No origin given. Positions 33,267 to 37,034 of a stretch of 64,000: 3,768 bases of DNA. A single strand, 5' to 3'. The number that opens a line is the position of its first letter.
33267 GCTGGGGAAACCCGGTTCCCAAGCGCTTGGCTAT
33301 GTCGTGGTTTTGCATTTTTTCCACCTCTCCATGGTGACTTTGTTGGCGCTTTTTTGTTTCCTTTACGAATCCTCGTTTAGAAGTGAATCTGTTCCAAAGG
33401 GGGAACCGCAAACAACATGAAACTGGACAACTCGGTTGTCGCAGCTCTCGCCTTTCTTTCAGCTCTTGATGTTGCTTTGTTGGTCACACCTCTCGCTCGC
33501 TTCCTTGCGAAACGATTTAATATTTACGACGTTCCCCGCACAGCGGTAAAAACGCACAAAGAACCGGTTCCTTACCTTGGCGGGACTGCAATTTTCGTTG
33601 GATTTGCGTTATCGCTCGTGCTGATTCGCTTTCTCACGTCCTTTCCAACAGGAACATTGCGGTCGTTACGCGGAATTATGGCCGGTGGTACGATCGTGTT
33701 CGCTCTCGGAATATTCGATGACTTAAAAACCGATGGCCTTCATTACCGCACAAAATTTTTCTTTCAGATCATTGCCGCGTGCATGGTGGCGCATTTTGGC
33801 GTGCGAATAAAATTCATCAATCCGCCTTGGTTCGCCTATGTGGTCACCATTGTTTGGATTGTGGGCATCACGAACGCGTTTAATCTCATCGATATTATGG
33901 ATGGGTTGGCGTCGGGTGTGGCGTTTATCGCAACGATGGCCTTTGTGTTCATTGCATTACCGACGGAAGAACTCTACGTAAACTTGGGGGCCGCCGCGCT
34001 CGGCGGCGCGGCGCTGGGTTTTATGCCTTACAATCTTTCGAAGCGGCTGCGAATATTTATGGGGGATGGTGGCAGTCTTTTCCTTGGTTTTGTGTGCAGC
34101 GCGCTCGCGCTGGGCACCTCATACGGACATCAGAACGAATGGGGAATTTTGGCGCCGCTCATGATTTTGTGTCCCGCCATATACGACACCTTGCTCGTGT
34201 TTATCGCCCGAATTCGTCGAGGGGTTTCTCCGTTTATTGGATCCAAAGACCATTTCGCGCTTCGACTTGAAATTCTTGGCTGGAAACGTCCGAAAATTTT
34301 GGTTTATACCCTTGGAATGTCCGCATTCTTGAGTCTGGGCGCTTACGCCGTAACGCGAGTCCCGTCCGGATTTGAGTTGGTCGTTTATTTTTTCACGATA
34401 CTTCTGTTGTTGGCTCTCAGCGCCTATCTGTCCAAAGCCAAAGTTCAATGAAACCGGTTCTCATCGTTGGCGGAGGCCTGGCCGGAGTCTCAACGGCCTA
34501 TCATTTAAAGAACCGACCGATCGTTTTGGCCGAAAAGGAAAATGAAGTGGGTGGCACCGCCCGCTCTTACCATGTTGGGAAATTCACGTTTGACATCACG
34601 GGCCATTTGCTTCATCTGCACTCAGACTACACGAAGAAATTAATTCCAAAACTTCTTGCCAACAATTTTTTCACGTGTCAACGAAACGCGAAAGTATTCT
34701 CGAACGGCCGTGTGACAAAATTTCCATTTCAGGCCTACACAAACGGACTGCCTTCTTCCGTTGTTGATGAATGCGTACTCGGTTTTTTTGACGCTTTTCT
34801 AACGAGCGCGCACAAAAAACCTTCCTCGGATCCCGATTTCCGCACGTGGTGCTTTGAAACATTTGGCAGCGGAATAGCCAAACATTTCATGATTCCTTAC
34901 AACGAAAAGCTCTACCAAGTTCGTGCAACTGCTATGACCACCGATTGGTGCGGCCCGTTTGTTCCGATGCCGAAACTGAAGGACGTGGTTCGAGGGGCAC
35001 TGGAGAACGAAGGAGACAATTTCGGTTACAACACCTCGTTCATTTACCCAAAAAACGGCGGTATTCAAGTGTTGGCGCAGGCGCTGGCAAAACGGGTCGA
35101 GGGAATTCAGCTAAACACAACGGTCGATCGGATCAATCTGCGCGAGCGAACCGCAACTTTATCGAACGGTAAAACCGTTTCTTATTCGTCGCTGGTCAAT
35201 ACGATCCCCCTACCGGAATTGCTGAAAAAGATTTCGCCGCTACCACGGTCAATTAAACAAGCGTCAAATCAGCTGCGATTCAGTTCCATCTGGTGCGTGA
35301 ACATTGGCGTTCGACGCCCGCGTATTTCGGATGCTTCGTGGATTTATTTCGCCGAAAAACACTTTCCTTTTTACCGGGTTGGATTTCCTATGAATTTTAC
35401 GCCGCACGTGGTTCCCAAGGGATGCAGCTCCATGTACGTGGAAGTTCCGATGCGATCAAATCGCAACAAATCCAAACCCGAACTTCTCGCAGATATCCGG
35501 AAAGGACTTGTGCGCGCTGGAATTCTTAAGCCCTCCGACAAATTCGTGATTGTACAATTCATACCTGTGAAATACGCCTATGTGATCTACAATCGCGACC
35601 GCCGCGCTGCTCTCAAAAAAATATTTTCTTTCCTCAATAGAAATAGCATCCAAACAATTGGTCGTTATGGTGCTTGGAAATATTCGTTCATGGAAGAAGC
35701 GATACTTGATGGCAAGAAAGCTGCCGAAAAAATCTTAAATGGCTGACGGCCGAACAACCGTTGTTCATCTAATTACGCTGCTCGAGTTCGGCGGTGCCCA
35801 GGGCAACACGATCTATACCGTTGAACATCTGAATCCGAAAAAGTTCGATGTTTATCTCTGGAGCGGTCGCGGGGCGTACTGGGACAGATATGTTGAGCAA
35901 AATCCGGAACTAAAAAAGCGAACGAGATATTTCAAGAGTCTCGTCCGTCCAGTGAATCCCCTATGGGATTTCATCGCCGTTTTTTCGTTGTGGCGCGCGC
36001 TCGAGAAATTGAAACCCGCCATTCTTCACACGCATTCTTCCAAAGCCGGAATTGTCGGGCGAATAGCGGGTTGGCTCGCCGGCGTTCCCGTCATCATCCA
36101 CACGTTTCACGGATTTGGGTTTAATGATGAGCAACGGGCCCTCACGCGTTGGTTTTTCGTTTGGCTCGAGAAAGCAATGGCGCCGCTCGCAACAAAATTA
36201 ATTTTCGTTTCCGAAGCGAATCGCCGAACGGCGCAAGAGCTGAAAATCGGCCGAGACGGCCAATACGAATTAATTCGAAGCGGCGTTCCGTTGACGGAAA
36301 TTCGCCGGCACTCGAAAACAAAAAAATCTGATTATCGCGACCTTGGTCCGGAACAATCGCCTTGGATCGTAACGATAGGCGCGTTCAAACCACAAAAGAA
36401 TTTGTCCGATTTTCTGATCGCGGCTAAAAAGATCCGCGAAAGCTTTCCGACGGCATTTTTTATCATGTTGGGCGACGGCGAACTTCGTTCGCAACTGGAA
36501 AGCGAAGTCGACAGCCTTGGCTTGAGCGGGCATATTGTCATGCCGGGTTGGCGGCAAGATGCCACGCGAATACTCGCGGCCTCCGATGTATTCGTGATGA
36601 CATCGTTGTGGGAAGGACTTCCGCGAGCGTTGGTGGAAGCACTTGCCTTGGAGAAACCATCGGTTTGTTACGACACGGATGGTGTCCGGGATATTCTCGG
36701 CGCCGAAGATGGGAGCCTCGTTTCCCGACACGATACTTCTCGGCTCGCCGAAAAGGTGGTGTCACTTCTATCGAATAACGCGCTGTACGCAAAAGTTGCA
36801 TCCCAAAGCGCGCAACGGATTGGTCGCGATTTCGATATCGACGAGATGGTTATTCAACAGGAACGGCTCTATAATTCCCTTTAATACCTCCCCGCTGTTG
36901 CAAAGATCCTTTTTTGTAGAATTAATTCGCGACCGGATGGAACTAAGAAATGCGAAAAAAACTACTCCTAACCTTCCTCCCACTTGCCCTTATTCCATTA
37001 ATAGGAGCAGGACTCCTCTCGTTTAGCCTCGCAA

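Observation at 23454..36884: Type IV pilus locus bracketed by glycosylation machinery: candidate pilin glycosylation system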

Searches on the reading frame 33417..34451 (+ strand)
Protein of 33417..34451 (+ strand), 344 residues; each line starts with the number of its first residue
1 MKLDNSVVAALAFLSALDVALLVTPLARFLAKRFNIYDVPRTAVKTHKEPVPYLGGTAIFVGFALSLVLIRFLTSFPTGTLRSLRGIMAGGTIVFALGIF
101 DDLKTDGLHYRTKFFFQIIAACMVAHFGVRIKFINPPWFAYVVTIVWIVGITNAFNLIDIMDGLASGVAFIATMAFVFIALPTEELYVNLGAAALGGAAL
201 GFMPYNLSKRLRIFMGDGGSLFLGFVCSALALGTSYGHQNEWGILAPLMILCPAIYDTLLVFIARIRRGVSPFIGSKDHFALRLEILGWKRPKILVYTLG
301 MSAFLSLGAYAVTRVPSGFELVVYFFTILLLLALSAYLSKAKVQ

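Call 4: search_protein_families(library=pfam, proteins=[window:33417-34451:+], max_evalue=0.01)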
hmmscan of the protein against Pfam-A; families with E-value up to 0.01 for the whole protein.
window:33417-34451:+ (344 aa): 1 family
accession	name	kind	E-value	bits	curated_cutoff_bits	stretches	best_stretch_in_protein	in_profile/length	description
PF00953.26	Glycos_transf_4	-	4.1e-30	105.3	27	1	86-232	3-157/160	Glycosyl transferase family 4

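Call 11: search_protein_families(library=ncbifam, proteins=[window:33417-34451:+], max_evalue=0.001)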
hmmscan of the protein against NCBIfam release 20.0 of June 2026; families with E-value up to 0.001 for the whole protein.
window:33417-34451:+ (344 aa): 3 families
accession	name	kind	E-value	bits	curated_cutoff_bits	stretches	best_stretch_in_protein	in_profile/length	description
TIGR02380.1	ECA_wecA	exception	3.7e-27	95.4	326.05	1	21-331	12-328/346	UDP-N-acetylglucosamine--undecaprenyl-phosphate N-acetylglucosaminephosphotransferase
NF053644.1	MraY_archaea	equivalog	4.8e-19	68.9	450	1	111-228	151-269/340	pseudomurein biosynthesis MraY family phospho-N-acetylmuramoyl-pentapeptide-transferase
TIGR00445.1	mraY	equivalog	3.8e-11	43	192.05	1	46-233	30-244/321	phospho-N-acetylmuramoyl-pentapeptide-transferase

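Call 21: search_solved_structures(query=window:33417-34448:+, max_evalue=0.01)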
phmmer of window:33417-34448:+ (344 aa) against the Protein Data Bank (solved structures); distinct sequences matched with E-value up to 0.01: 0.

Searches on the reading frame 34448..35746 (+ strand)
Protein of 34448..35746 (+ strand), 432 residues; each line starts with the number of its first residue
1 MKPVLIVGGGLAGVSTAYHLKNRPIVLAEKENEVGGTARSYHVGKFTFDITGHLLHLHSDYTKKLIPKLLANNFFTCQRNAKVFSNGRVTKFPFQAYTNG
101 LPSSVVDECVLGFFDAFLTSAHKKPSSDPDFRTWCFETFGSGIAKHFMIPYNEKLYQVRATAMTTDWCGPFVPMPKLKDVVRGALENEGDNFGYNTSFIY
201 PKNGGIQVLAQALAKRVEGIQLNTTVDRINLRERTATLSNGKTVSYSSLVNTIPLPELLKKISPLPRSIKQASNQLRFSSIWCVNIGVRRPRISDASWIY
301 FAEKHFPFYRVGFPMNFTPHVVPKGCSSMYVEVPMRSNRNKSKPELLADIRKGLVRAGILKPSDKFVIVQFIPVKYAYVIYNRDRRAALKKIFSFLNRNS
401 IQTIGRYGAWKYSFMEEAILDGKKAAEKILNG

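Call 4: search_protein_families(library=pfam, proteins=[window:34448-35746:+], max_evalue=0.01)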
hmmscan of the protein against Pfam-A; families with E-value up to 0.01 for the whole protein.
window:34448-35746:+ (432 aa): 4 families
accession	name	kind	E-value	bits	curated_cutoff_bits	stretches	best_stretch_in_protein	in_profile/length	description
PF01593.30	Amino_oxidase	-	2.2e-22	80.4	19.8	1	11-430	1-443/443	Flavin containing amine oxidoreductase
PF13450.12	NAD_binding_8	-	5.8e-11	43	21.9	1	6-62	1-59/68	NAD(P)-binding Rossmann-like domain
PF01266.30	DAO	-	2.8e-07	30.8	27.9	1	4-41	2-41/353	FAD dependent oxidoreductase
PF00890.30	FAD_binding_2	-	0.0041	16.8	20.4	1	4-38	2-38/414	FAD binding domain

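Call 11: search_protein_families(library=ncbifam, proteins=[window:34448-35746:+], max_evalue=0.001)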
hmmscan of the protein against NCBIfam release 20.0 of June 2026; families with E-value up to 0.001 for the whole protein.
window:34448-35746:+ (432 aa): 17 families
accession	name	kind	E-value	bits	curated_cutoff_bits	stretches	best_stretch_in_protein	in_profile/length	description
NF005547.0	PRK07208.1-3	equivalog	1e-47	162.9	380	1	3-430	6-442/465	hypothetical protein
NF005548.0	PRK07208.1-4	equivalog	6.6e-47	160.2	389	1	2-432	4-453/488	hypothetical protein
NF005545.0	PRK07208.1-1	equivalog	1.9e-30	105.7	451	1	4-431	10-463/504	hypothetical protein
NF005560.0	PRK07233.1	equivalog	9.9e-18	64.2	252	1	4-429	3-428/435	hypothetical protein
NF005546.0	PRK07208.1-2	equivalog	8.7e-15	54.3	418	1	116-432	152-505/527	hypothetical protein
TIGR03467.1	HpnE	equivalog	6e-10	39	283.05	1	4-78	1-80/430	hydroxysqualene dehydroxylase HpnE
NF008841.0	PRK11883.1-1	equivalog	1.8e-09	37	517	1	4-285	6-303/453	protoporphyrinogen oxidase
TIGR00562.1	proto_IX_ox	equivalog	1.2e-07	30.7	97.85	1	2-39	3-44/470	protoporphyrinogen oxidase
NF008843.0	PRK11883.1-3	equivalog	2.9e-07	30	406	1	1-288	1-290/424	protoporphyrinogen oxidase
TIGR02734.1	crtI_fam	subfamily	3.9e-07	29.1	238.1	1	4-50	1-49/504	phytoene desaturase family protein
NF005549.0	PRK07208.1-5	equivalog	7.4e-07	28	587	0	78-236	116-281/534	hypothetical protein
NF058655.1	CrtID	equivalog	1.4e-06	27.4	640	1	4-50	1-49/478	bifunctional phytoene desaturase/3,4-desaturase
NF053556.1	prodigi_MAP_PigB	equivalog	7.1e-06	24.7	850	1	4-56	157-209/659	prodigiosin MAP biosynthesis oxidoreductase PigB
NF008845.0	PRK11883.1-5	equivalog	8.1e-05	21.1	560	0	2-47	5-58/468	protoporphyrinogen oxidase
NF002481.1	PRK01747.1-2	equivalog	0.00011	21.2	600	1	2-52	239-291/611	bifunctional tRNA (5-methylaminomethyl-2-thiouridine)(34)-methyltransferase MnmC2/FAD-dependent 5-carboxymethylaminomethyl-2-thiouridine(34)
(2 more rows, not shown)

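Call 19: search_solved_structures(query=window:34448-35743:+, max_evalue=0.01)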
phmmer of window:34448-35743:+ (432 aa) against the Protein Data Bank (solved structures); distinct sequences matched with E-value up to 0.01: 14.
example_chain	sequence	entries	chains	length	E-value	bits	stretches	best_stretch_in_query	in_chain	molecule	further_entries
3uka_A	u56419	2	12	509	9.6e-49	169.8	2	4-328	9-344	UDP-galactopyranose mutase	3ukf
3ukl_A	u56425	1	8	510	9.7e-49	169.8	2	4-328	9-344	UDP-galactopyranose mutase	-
3ukk_A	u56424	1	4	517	1e-48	169.7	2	4-328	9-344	UDP-galactopyranose mutase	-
3ukh_A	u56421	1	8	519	1e-48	169.7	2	4-328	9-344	UDP-galactopyranose mutase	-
3ute_A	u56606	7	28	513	2.5e-48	168.5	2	4-329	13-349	UDP-galactopyranose mutase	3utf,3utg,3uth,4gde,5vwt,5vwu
3ukq_A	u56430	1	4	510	2.5e-48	168.4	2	4-328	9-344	UDP-galactopyranose mutase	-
4u8i_A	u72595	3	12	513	3.4e-48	168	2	4-329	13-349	UDP-galactopyranose mutase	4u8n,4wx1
3ukp_A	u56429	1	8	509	6.5e-48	167.1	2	4-328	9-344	UDP-galactopyranose mutase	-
4u8j_A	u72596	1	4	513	1.2e-47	166.2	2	4-329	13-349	UDP-galactopyranose mutase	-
4u8k_A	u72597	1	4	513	1.7e-47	165.7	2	4-329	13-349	UDP-galactopyranose mutase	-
4u8l_A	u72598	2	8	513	3.2e-47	164.8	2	4-329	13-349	UDP-galactopyranose mutase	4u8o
4u8m_A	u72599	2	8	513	4.5e-47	164.3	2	4-329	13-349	UDP-galactopyranose mutase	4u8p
5hhf_A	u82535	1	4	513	6.1e-47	163.9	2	4-329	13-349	UDP-galactopyranose mutase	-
4dsg_A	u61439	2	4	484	5.2e-42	147.6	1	4-429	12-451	UDP-galactopyranose mutase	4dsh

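Call 38: search_solved_structures(query=window:34448-35743:+, max_evalue=1e-40, show_alignments=1)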
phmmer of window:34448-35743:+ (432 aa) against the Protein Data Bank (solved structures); distinct sequences matched with E-value up to 1e-40: 14.
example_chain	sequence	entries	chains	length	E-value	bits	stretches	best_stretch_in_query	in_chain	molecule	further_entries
3uka_A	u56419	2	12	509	9.6e-49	169.8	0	4-328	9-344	UDP-galactopyranose mutase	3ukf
3ukl_A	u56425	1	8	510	9.7e-49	169.8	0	4-328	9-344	UDP-galactopyranose mutase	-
3ukk_A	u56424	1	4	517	1e-48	169.7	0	4-328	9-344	UDP-galactopyranose mutase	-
3ukh_A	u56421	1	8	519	1e-48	169.7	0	4-328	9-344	UDP-galactopyranose mutase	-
3ute_A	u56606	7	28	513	2.5e-48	168.5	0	4-329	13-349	UDP-galactopyranose mutase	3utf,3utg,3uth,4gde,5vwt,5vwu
3ukq_A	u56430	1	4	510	2.5e-48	168.4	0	4-328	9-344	UDP-galactopyranose mutase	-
4u8i_A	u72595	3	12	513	3.4e-48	168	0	4-329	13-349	UDP-galactopyranose mutase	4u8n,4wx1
3ukp_A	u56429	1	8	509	6.5e-48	167.1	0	4-328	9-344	UDP-galactopyranose mutase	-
4u8j_A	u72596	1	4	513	1.2e-47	166.2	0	4-329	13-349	UDP-galactopyranose mutase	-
4u8k_A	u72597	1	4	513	1.7e-47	165.7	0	4-329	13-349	UDP-galactopyranose mutase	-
4u8l_A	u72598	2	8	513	3.2e-47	164.8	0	4-329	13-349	UDP-galactopyranose mutase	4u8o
4u8m_A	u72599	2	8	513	4.5e-47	164.3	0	4-329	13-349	UDP-galactopyranose mutase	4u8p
5hhf_A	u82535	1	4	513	6.1e-47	163.9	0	4-329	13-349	UDP-galactopyranose mutase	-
4dsg_A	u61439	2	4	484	5.2e-42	147.6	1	4-429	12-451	UDP-galactopyranose mutase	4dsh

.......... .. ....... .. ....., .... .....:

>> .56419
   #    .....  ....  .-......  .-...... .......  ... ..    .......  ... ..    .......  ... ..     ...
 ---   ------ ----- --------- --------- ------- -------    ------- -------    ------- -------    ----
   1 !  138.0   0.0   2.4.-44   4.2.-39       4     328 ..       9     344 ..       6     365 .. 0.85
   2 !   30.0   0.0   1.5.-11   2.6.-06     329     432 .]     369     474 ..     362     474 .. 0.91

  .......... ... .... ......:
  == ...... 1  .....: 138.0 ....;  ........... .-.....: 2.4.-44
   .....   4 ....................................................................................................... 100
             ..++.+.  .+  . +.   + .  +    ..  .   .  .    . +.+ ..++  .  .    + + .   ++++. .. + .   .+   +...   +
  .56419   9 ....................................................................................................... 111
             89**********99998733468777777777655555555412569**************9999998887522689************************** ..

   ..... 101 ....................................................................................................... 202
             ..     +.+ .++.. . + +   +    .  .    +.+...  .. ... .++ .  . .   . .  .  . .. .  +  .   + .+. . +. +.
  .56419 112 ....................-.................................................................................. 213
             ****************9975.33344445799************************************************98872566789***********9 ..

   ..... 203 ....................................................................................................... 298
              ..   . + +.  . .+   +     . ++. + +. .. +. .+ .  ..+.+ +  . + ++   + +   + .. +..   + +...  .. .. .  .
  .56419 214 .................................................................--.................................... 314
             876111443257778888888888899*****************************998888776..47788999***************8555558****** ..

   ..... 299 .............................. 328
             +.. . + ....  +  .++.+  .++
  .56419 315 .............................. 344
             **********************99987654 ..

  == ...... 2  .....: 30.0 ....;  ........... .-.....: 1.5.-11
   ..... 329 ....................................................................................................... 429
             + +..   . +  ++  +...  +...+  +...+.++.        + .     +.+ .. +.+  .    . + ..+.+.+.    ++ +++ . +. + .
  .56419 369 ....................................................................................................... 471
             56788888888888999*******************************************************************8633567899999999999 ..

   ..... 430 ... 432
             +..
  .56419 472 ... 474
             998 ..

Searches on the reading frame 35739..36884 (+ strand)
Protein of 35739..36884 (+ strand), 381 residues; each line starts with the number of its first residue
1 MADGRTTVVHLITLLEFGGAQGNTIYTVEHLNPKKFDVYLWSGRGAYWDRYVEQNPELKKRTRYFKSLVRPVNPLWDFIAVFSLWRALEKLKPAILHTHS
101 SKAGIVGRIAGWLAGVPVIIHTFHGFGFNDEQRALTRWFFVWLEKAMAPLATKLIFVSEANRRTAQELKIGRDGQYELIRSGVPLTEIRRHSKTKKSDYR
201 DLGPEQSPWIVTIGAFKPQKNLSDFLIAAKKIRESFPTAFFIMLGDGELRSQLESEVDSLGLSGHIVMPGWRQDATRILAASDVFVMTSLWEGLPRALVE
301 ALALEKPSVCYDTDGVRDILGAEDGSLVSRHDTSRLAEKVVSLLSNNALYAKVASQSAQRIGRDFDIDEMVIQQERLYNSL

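Call 4: search_protein_families(library=pfam, proteins=[window:35739-36884:+], max_evalue=0.01)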
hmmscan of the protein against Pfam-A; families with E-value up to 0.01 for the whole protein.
window:35739-36884:+ (381 aa): 7 families
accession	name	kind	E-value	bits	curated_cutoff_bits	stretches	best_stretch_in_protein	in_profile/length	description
PF00534.26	Glycos_transf_1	-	1.2e-29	103.5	26.4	1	204-357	12-169/172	Glycosyl transferases group 1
PF13692.12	Glyco_trans_1_4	-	1.9e-27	96.7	27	1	208-346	2-142/142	Glycosyl transferases group 1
PF13579.12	Glyco_trans_4_4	-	2.8e-18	67.2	29.7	1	28-173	11-149/158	Glycosyl transferase 4-like domain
PF13439.12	Glyco_transf_4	-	2.8e-16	60.5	28.5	1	18-185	2-168/170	Glycosyltransferase Family 4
PF13477.12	Glyco_trans_4_2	-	2.3e-06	28.2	23.4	1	76-157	58-138/139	Glycosyl transferase 4-like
PF13524.12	Glyco_trans_1_2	-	0.0065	16.9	25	0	261-368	14-136/144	Glycosyl transferase-like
PF20706.3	GT4-conflict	-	0.0089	15.5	26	0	274-330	274-326/385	Family 4 Glycosyltransferase in conflict systems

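Call 11: search_protein_families(library=ncbifam, proteins=[window:35739-36884:+], max_evalue=0.001)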
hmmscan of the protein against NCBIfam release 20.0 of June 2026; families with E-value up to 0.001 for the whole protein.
window:35739-36884:+ (381 aa): 30 families (the best 25 are shown)
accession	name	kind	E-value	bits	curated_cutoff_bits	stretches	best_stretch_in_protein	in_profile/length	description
TIGR03088.1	stp2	hypoth_equivalog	8.2e-42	143.6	409.05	1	6-380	2-372/374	TIGR03088 family PEP-CTERM/XrtA system glycosyltransferase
TIGR03999.1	thiol_BshA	equivalog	7.1e-24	84.4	273.7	1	163-380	158-372/375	N-acetyl-alpha-D-glucosaminyl L-malate synthase BshA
NF047684.1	TeichurnBiosyTuaC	equivalog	2.2e-21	76.2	550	1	144-379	159-387/391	teichuronic acid biosynthesis protein TuaC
NF041876.1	EPS_EpsE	equivalog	3.4e-20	72.6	400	1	167-368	179-383/389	exopolysaccharide biosynthesis GT4 family glycosyltransferase EpsE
NF050056.1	ProtGlycPglH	equivalog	1e-16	61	600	1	208-372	180-344/354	GalNAc-alpha-(1->4)-GalNAc-alpha-(1->3)-diNAcBac-PP-undecaprenol alpha-1,4-N-acetyl-D-galactosaminyltransferase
NF050063.1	ProtGlycPglJ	equivalog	1.5e-15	57.3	500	1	204-368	192-353/363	N-acetylgalactosamine-N,N'-diacetylbacillosaminyl-diphospho-undecaprenol 4-alpha-N-acetylgalactosaminyltransferase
TIGR02149.1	glgA_Coryne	subfamily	9.4e-15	54.6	302.4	1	93-380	84-389/391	glycogen synthase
NF047880.1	glyco_SdgA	exception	5.1e-14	51.7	800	1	177-362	285-472/488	serine-aspartate repeat adhesin O-glycosyltransferase SdgA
TIGR04047.1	MSMEG_0565_glyc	hypoth_equivalog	7.6e-14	51.6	259.85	1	144-349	133-344/373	MSMEG_0565 family glycosyltransferase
NF038229.1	Glyco4_Geo_Pelo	equivalog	1.2e-12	47.5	400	1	84-379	47-334/338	GPMC system family 4 glycosyltransferase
NF011726.0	PRK15179.1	equivalog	4.8e-12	45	733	1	93-378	401-691/694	Vi polysaccharide biosynthesis protein TviE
NF007396.0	PRK09922.1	equivalog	1.6e-11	43.7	385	1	216-353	193-333/361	lipopolysaccharide 1,6-galactosyltransferase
NF038011.1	PelF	equivalog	1.7e-10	40.5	100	1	139-378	246-489/489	GT4 family glycosyltransferase PelF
TIGR04063.1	stp3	hypoth_equivalog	2.1e-10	40.1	442.05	1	87-379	87-393/397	TIGR04063 family PEP-CTERM/XrtA system glycosyltransferase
NF012034.0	PRK15490.1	equivalog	8.1e-10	37.7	813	1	215-348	406-546/578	Vi polysaccharide biosynthesis glycosyltransferase TviE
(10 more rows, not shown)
